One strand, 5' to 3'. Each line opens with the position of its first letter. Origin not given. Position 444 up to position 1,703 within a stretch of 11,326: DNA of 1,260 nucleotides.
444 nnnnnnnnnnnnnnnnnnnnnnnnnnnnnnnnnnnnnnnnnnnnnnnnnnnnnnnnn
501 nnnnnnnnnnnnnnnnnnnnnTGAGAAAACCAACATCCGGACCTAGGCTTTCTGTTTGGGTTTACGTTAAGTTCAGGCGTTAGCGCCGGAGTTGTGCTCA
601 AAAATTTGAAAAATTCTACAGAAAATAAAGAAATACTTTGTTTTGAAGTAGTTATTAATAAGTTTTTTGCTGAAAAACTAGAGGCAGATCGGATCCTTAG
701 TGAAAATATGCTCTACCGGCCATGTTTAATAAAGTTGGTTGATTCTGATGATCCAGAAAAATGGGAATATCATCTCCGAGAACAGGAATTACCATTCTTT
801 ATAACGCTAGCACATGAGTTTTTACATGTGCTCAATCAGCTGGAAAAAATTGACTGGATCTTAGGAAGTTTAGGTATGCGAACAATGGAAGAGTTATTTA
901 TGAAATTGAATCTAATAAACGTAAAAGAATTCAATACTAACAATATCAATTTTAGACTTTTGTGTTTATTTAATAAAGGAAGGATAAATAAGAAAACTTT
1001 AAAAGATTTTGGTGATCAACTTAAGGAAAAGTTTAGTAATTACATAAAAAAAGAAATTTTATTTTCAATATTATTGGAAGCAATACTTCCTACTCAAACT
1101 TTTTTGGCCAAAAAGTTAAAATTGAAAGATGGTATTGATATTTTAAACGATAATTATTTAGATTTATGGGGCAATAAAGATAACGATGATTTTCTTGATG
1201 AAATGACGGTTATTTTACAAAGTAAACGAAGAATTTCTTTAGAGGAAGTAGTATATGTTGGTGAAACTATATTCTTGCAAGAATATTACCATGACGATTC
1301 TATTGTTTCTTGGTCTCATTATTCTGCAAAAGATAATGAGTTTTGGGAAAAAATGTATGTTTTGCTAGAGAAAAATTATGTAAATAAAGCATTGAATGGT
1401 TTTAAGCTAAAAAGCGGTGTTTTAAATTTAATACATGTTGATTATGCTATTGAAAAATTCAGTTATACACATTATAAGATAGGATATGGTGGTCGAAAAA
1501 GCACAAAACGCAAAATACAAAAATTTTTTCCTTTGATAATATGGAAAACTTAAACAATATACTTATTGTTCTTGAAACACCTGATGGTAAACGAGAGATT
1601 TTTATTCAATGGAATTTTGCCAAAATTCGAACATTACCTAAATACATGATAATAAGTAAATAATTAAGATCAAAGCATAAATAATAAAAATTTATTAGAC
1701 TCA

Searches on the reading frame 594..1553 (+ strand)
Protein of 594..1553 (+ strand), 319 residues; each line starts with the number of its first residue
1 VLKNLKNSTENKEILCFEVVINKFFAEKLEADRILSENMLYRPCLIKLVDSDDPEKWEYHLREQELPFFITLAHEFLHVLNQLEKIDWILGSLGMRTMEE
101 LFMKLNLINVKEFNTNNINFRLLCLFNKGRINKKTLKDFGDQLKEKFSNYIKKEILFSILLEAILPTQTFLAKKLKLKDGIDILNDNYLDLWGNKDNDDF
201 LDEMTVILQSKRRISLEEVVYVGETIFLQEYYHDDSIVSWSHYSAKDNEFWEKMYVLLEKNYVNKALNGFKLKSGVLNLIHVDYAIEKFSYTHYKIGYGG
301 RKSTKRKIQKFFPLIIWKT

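Call 11: find_encoding_contigs(protein=window:594-1553:+, flank=10000, max_places=6)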
Protein window:594-1553:+ (319 aa): no gene with exactly this product is on record in the collection.

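Call 12: search_protein_families(library=pfam, proteins=[window:594-1553:+], max_evalue=0.1)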
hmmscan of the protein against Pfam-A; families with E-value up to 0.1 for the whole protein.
window:594-1553:+ (319 aa): 0 families

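Call 60: predict_structure(alignment_id=A9)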
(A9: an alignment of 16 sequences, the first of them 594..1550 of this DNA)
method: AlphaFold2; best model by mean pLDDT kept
length: 319 residues; sequences in the alignment: 16
mean_pLDDT: 53.2   pTM: 0.53
mean pLDDT of the five models: 53.2, 52.6, 49.8, 48.2, 47.0
residues with pLDDT >= 90: 0; 70-90: 51; 50-70: 117; < 50: 151
segments of 3 or more residues with pLDDT < 50: 27-29, 40-63, 187-198, 205-208, 212-216, 218-222, 225-247, 253-263, 272-302, 304-319
pLDDT, mean of each block of 10 residues (from residue 1): 62 62 49 50 42 40 49 62 79 80 69 59 61 63 74 70 75 61 49 47 50 46 49 42 44 43 48 42 33 37 37 29
secondary structure, 60 per line:
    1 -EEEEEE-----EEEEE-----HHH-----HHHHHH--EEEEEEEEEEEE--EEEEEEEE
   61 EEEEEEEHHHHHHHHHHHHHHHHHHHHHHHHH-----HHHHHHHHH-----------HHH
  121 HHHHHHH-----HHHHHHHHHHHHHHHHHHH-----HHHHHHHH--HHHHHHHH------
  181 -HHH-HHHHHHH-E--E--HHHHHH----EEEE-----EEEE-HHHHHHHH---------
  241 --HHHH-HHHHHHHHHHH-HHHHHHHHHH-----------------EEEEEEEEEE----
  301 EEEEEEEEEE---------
elements in order: E2-7 E13-17 H31-36 E39-50 E53-67 H68-92 H98-106 H118-127 H133-151 H157-164 H167-174 H186-192 H200-205 E210-213 E219-222 H224-231 H243-246 H248-258 H260-269 E287-296 E301-310
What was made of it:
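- On Zincin metallopeptidase (e.g. Peptidase_M91 / NleD-like), for the downstream gene: The AlphaFold model has pLDDT 53 (call 60).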
